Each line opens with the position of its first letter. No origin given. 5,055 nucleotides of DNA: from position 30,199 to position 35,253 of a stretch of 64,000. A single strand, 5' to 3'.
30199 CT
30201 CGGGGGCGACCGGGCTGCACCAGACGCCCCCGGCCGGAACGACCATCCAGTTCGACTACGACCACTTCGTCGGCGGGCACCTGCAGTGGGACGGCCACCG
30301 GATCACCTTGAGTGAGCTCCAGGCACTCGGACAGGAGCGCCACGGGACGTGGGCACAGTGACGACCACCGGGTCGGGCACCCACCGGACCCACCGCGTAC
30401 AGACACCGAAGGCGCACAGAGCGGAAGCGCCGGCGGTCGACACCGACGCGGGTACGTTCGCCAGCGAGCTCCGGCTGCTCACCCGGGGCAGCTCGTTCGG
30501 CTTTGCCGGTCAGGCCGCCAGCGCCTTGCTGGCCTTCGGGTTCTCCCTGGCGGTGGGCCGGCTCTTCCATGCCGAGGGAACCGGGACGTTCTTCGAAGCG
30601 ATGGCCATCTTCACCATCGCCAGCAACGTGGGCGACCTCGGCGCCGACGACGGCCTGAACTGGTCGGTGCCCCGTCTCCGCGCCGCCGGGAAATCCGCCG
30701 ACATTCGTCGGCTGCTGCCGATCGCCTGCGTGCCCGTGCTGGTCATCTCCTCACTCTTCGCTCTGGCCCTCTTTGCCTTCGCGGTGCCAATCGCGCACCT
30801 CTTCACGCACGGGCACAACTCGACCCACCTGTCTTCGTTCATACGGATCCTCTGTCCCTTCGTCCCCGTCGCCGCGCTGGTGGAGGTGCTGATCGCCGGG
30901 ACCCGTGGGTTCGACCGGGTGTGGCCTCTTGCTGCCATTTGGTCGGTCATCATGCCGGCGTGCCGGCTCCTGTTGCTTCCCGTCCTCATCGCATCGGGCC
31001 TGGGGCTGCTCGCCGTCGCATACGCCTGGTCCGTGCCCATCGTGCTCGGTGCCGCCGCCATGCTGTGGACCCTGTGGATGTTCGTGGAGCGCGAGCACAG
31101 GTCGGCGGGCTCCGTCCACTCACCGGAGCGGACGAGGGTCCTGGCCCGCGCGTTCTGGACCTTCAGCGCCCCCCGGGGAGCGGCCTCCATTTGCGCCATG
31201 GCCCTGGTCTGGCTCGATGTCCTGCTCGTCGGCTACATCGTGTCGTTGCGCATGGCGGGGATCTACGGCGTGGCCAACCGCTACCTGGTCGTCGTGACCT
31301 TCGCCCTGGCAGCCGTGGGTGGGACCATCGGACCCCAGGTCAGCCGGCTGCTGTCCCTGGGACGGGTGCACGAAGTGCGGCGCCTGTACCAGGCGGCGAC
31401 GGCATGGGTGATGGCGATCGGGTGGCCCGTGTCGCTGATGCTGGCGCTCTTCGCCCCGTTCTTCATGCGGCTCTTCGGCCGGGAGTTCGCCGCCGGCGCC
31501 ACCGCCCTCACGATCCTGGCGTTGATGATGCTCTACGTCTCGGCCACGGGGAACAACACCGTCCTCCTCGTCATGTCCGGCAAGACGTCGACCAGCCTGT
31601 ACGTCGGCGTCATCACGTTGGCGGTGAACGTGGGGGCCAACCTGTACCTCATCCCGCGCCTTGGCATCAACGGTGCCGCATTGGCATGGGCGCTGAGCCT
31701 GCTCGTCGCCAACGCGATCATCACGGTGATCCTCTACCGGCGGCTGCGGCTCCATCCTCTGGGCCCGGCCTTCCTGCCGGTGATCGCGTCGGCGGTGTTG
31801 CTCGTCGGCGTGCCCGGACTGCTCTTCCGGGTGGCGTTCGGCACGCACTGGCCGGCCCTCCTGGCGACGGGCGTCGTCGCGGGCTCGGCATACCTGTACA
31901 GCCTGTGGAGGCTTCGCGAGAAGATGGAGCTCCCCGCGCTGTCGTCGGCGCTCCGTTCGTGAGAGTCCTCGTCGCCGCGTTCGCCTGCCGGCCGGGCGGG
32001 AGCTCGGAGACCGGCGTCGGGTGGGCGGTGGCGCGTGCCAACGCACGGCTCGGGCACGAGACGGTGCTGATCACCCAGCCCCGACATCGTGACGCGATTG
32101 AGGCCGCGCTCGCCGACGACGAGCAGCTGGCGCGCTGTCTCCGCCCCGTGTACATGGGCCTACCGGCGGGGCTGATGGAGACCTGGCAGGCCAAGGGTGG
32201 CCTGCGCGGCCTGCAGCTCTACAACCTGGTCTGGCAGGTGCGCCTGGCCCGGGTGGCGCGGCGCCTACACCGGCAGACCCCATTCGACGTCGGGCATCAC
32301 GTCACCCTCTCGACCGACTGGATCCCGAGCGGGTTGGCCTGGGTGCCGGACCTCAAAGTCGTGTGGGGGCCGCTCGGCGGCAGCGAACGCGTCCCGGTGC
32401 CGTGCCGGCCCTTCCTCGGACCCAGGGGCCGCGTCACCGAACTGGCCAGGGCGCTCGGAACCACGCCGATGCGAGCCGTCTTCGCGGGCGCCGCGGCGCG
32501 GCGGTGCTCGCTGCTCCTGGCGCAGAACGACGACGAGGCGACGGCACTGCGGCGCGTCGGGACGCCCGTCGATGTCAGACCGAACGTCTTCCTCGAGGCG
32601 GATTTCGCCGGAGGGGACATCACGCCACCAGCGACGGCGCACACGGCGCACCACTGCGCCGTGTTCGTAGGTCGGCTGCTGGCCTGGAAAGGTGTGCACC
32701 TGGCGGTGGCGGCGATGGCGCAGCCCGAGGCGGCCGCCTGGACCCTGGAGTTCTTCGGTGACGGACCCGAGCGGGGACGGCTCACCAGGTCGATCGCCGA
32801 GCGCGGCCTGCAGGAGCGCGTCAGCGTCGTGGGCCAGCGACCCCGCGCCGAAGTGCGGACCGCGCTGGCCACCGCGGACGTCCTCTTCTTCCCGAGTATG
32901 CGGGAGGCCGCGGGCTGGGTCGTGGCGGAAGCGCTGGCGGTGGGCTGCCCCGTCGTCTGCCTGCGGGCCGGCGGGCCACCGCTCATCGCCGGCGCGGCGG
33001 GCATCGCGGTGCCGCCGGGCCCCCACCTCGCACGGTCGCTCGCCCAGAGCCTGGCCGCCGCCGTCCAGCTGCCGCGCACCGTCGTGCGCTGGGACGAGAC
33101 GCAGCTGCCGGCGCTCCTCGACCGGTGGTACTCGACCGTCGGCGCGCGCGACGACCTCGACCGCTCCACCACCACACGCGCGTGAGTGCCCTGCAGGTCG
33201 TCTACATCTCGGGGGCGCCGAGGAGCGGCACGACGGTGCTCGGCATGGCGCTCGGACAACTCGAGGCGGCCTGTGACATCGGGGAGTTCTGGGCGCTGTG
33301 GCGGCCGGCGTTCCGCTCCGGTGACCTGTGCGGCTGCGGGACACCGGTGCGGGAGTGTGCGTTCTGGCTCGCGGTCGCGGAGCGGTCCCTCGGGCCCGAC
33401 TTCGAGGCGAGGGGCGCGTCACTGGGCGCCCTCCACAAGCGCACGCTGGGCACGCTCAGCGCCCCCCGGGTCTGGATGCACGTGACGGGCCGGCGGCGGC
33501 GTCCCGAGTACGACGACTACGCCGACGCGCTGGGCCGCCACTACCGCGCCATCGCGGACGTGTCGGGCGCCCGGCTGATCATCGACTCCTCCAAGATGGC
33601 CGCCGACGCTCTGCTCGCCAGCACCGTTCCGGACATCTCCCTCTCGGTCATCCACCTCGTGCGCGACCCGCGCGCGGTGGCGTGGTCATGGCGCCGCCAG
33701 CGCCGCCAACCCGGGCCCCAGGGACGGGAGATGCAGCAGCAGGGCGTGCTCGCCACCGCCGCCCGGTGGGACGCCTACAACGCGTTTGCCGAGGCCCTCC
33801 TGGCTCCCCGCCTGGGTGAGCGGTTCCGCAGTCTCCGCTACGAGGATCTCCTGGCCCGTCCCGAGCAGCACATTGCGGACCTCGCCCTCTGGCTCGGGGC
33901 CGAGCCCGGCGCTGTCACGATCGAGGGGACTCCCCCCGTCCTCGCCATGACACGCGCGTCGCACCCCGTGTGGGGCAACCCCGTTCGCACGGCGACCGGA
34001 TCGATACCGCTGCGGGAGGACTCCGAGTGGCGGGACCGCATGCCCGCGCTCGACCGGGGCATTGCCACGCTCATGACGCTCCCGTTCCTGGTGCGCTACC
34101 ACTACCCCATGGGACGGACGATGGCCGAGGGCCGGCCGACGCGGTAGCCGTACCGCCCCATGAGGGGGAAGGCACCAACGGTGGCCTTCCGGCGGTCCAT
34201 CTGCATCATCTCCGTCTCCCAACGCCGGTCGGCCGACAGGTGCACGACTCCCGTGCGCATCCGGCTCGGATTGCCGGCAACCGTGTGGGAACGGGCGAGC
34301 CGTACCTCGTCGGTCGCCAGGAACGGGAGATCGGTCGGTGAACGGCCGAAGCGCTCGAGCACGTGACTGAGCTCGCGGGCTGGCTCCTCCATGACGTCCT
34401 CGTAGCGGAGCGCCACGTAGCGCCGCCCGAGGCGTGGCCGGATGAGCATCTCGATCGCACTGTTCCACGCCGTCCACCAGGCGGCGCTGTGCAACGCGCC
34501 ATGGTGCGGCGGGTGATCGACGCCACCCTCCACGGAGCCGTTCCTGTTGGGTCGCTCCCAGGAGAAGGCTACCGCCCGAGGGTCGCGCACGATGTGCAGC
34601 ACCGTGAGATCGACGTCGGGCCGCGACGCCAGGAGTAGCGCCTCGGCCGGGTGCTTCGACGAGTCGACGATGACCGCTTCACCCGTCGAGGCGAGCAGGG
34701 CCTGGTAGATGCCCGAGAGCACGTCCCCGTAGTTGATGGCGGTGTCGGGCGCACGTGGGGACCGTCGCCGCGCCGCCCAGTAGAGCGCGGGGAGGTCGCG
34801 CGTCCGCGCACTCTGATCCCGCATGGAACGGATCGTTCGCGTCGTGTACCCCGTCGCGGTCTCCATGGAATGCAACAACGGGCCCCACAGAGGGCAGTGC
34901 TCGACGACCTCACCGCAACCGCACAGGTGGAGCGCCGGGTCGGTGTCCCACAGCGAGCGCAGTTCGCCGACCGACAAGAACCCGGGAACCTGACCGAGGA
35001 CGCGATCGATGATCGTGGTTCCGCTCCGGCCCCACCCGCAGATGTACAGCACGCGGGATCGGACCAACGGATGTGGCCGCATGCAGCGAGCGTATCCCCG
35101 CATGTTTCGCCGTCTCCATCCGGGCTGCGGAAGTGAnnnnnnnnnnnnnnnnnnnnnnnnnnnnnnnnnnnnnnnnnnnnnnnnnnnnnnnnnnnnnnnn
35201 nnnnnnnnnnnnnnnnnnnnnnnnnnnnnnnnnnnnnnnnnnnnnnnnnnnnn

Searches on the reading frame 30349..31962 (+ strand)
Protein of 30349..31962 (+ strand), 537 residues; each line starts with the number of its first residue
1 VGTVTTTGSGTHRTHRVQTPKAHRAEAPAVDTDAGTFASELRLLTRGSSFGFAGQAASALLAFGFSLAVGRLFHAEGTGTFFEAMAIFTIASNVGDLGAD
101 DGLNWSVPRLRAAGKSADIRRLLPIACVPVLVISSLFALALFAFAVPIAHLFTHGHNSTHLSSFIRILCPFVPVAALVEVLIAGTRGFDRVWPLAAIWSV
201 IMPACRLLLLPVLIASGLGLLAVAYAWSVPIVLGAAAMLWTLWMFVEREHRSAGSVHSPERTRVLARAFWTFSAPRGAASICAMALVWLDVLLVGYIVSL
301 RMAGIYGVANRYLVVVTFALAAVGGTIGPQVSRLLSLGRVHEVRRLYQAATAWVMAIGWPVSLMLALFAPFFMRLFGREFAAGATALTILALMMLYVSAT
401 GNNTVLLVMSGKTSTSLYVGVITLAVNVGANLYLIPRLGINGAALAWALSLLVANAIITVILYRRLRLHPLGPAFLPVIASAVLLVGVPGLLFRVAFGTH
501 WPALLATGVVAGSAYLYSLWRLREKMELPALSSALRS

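Call 4: search_protein_families(library=pfam, proteins=[window:30349-31962:+], max_evalue=0.01)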
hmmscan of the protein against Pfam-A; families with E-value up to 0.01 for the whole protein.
window:30349-31962:+ (537 aa): 3 families
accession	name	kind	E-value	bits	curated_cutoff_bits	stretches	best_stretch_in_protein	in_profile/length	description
PF01943.22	Polysacc_synt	-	5.4e-11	42.9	28.2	1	45-333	2-272/274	Polysaccharide biosynthesis protein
PF01554.23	MatE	-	3.3e-10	40.3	24.9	2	279-428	5-156/161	MatE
PF03023.19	MurJ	-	0.0022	17.1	27.4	1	130-493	63-432/451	Lipid II flippase MurJ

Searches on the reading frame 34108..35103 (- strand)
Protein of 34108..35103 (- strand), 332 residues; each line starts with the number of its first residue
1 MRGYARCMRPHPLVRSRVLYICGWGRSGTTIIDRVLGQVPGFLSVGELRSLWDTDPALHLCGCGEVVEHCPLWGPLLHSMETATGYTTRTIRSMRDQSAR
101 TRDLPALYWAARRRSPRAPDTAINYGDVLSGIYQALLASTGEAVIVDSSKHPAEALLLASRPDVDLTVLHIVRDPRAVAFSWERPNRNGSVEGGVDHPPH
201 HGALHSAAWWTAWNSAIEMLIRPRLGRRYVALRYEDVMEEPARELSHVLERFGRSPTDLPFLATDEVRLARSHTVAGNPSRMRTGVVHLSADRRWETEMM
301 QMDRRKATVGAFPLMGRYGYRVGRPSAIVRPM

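Call 61: search_protein_families(library=pfam, proteins=[window:34108-35103:-], max_evalue=0.001)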
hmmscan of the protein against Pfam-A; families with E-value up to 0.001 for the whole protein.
window:34108-35103:- (332 aa): 2 families
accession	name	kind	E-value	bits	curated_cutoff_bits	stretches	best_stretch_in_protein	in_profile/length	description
PF13469.12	Sulfotransfer_3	-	1.5e-09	38.9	27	1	20-254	3-212/216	Sulfotransferase family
PF00685.33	Sulfotransfer_1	-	1.3e-06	28.5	22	1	21-264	6-185/255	Sulfotransferase domain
